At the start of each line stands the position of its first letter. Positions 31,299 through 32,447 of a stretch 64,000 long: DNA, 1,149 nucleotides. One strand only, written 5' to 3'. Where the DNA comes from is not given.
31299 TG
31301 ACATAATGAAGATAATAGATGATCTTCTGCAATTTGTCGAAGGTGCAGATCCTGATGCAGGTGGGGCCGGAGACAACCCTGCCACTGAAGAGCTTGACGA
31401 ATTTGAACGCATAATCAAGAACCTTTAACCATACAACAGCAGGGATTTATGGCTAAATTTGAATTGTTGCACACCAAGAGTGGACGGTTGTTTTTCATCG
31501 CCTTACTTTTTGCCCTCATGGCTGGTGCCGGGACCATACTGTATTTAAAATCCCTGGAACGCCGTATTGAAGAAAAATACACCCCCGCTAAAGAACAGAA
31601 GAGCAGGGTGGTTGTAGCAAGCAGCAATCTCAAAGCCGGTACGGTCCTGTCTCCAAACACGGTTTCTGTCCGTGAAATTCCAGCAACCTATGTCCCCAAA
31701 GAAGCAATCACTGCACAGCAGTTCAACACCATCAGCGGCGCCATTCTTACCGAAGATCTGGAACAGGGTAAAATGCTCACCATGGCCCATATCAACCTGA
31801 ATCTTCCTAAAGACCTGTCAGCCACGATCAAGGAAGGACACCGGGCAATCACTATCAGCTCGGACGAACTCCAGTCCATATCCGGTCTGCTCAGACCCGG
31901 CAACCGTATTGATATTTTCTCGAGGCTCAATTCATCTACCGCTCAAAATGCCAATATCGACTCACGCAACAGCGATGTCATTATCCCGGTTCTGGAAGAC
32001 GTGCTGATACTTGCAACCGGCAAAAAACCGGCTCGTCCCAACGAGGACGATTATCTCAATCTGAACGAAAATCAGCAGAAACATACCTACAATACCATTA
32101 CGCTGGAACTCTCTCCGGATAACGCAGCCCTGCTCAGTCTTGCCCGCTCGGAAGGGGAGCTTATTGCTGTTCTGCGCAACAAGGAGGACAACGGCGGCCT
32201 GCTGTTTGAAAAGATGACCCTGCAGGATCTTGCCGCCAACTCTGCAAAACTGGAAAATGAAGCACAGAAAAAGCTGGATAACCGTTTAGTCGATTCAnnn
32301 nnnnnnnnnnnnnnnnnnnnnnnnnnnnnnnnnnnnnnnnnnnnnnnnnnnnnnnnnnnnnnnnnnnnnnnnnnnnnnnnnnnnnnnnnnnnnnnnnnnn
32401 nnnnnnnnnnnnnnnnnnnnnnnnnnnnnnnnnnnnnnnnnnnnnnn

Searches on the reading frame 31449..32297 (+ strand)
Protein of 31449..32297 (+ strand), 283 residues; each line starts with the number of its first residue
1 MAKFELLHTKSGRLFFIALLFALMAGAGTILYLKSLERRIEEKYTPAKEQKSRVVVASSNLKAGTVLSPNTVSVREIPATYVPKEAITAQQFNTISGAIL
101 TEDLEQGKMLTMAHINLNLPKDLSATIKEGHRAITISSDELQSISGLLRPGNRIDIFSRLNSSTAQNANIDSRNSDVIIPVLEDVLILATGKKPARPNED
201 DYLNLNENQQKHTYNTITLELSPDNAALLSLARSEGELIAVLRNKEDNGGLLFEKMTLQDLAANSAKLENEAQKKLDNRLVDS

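Call 54: search_protein_representatives(protein=window:31449-32297:+)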
Query: 283 residues. Proteins with E-value up to 0.001 (for the whole library): 6782; up to 1e-10: 1261; up to 1e-30: 55. The best 150 are listed.
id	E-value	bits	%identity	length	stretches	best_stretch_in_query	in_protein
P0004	1.5e-107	375.0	64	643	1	1-282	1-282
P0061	1.2e-82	293.4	53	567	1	5-282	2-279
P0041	5.1e-81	288.1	52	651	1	9-280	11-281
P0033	1.4e-77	276.8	51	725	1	3-282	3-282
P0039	4.4e-72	258.8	48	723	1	10-277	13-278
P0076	7.9e-69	248.2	47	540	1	13-282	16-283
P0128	1.5e-52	194.8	28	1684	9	19-245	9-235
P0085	1.5e-45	171.9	39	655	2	16-161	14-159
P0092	9.5e-45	169.3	40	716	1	13-273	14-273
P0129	6.1e-44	166.7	38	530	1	9-266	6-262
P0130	1.9e-43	165.1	36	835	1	10-274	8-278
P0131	2.0e-43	165.0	37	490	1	16-275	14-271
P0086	2.4e-43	164.7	36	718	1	14-275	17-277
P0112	5.9e-43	163.5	37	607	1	13-277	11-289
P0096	1.0e-42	162.7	39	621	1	7-273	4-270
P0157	7.0e-35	137.0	27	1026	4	43-244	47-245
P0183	1.5e-28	116.3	28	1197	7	45-188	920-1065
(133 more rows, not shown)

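Call 78: search_protein_families(library=pfam, proteins=[P0128, P0183, P0157], max_evalue=0.001)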
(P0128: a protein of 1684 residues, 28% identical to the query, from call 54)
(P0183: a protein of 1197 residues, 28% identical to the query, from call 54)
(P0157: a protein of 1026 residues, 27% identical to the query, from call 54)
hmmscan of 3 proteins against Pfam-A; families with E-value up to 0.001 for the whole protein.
P0128 (1684 aa): 3 families
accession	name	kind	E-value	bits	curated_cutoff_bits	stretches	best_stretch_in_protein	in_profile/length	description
PF16976.10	RcpC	-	1.3e-170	557.2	28.8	7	122-233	2-114/114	Flp pilus assembly protein RcpC/CpaB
PF08666.17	SAF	-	6e-44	148.9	21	4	46-114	2-62/63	SAF domain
PF13144.11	ChapFlgA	-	1.2e-18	67.8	23.8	0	46-111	2-57/122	Chaperone for flagella basal body P-ring formation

P0183 (1197 aa): 3 families
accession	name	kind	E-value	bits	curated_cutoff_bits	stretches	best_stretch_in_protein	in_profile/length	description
PF16976.10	RcpC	-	4.8e-117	384.6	28.8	5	133-246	1-114/114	Flp pilus assembly protein RcpC/CpaB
PF08666.17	SAF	-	1.2e-33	115.8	21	3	52-124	2-60/63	SAF domain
PF13144.11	ChapFlgA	-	3.9e-15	56.4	23.8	0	52-90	2-39/122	Chaperone for flagella basal body P-ring formation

P0157 (1026 aa): 5 families
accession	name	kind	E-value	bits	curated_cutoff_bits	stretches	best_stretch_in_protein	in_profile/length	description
PF16976.10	RcpC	-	2.2e-96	318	28.8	4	129-244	1-114/114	Flp pilus assembly protein RcpC/CpaB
PF08666.17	SAF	-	2.3e-22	79.7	21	4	58-122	3-62/63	SAF domain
PF23526.1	AprA_N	-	1.5e-07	31.9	27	0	216-248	27-61/67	AprA N-terminal domain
PF23843.2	DUF7210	-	3.1e-06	27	27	0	219-230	21-32/38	Domain of unknown function (DUF7210)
PF13916.11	Phostensin_N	-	0.00025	21.8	23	0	269-297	25-53/86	PP1-regulatory protein, Phostensin N-terminal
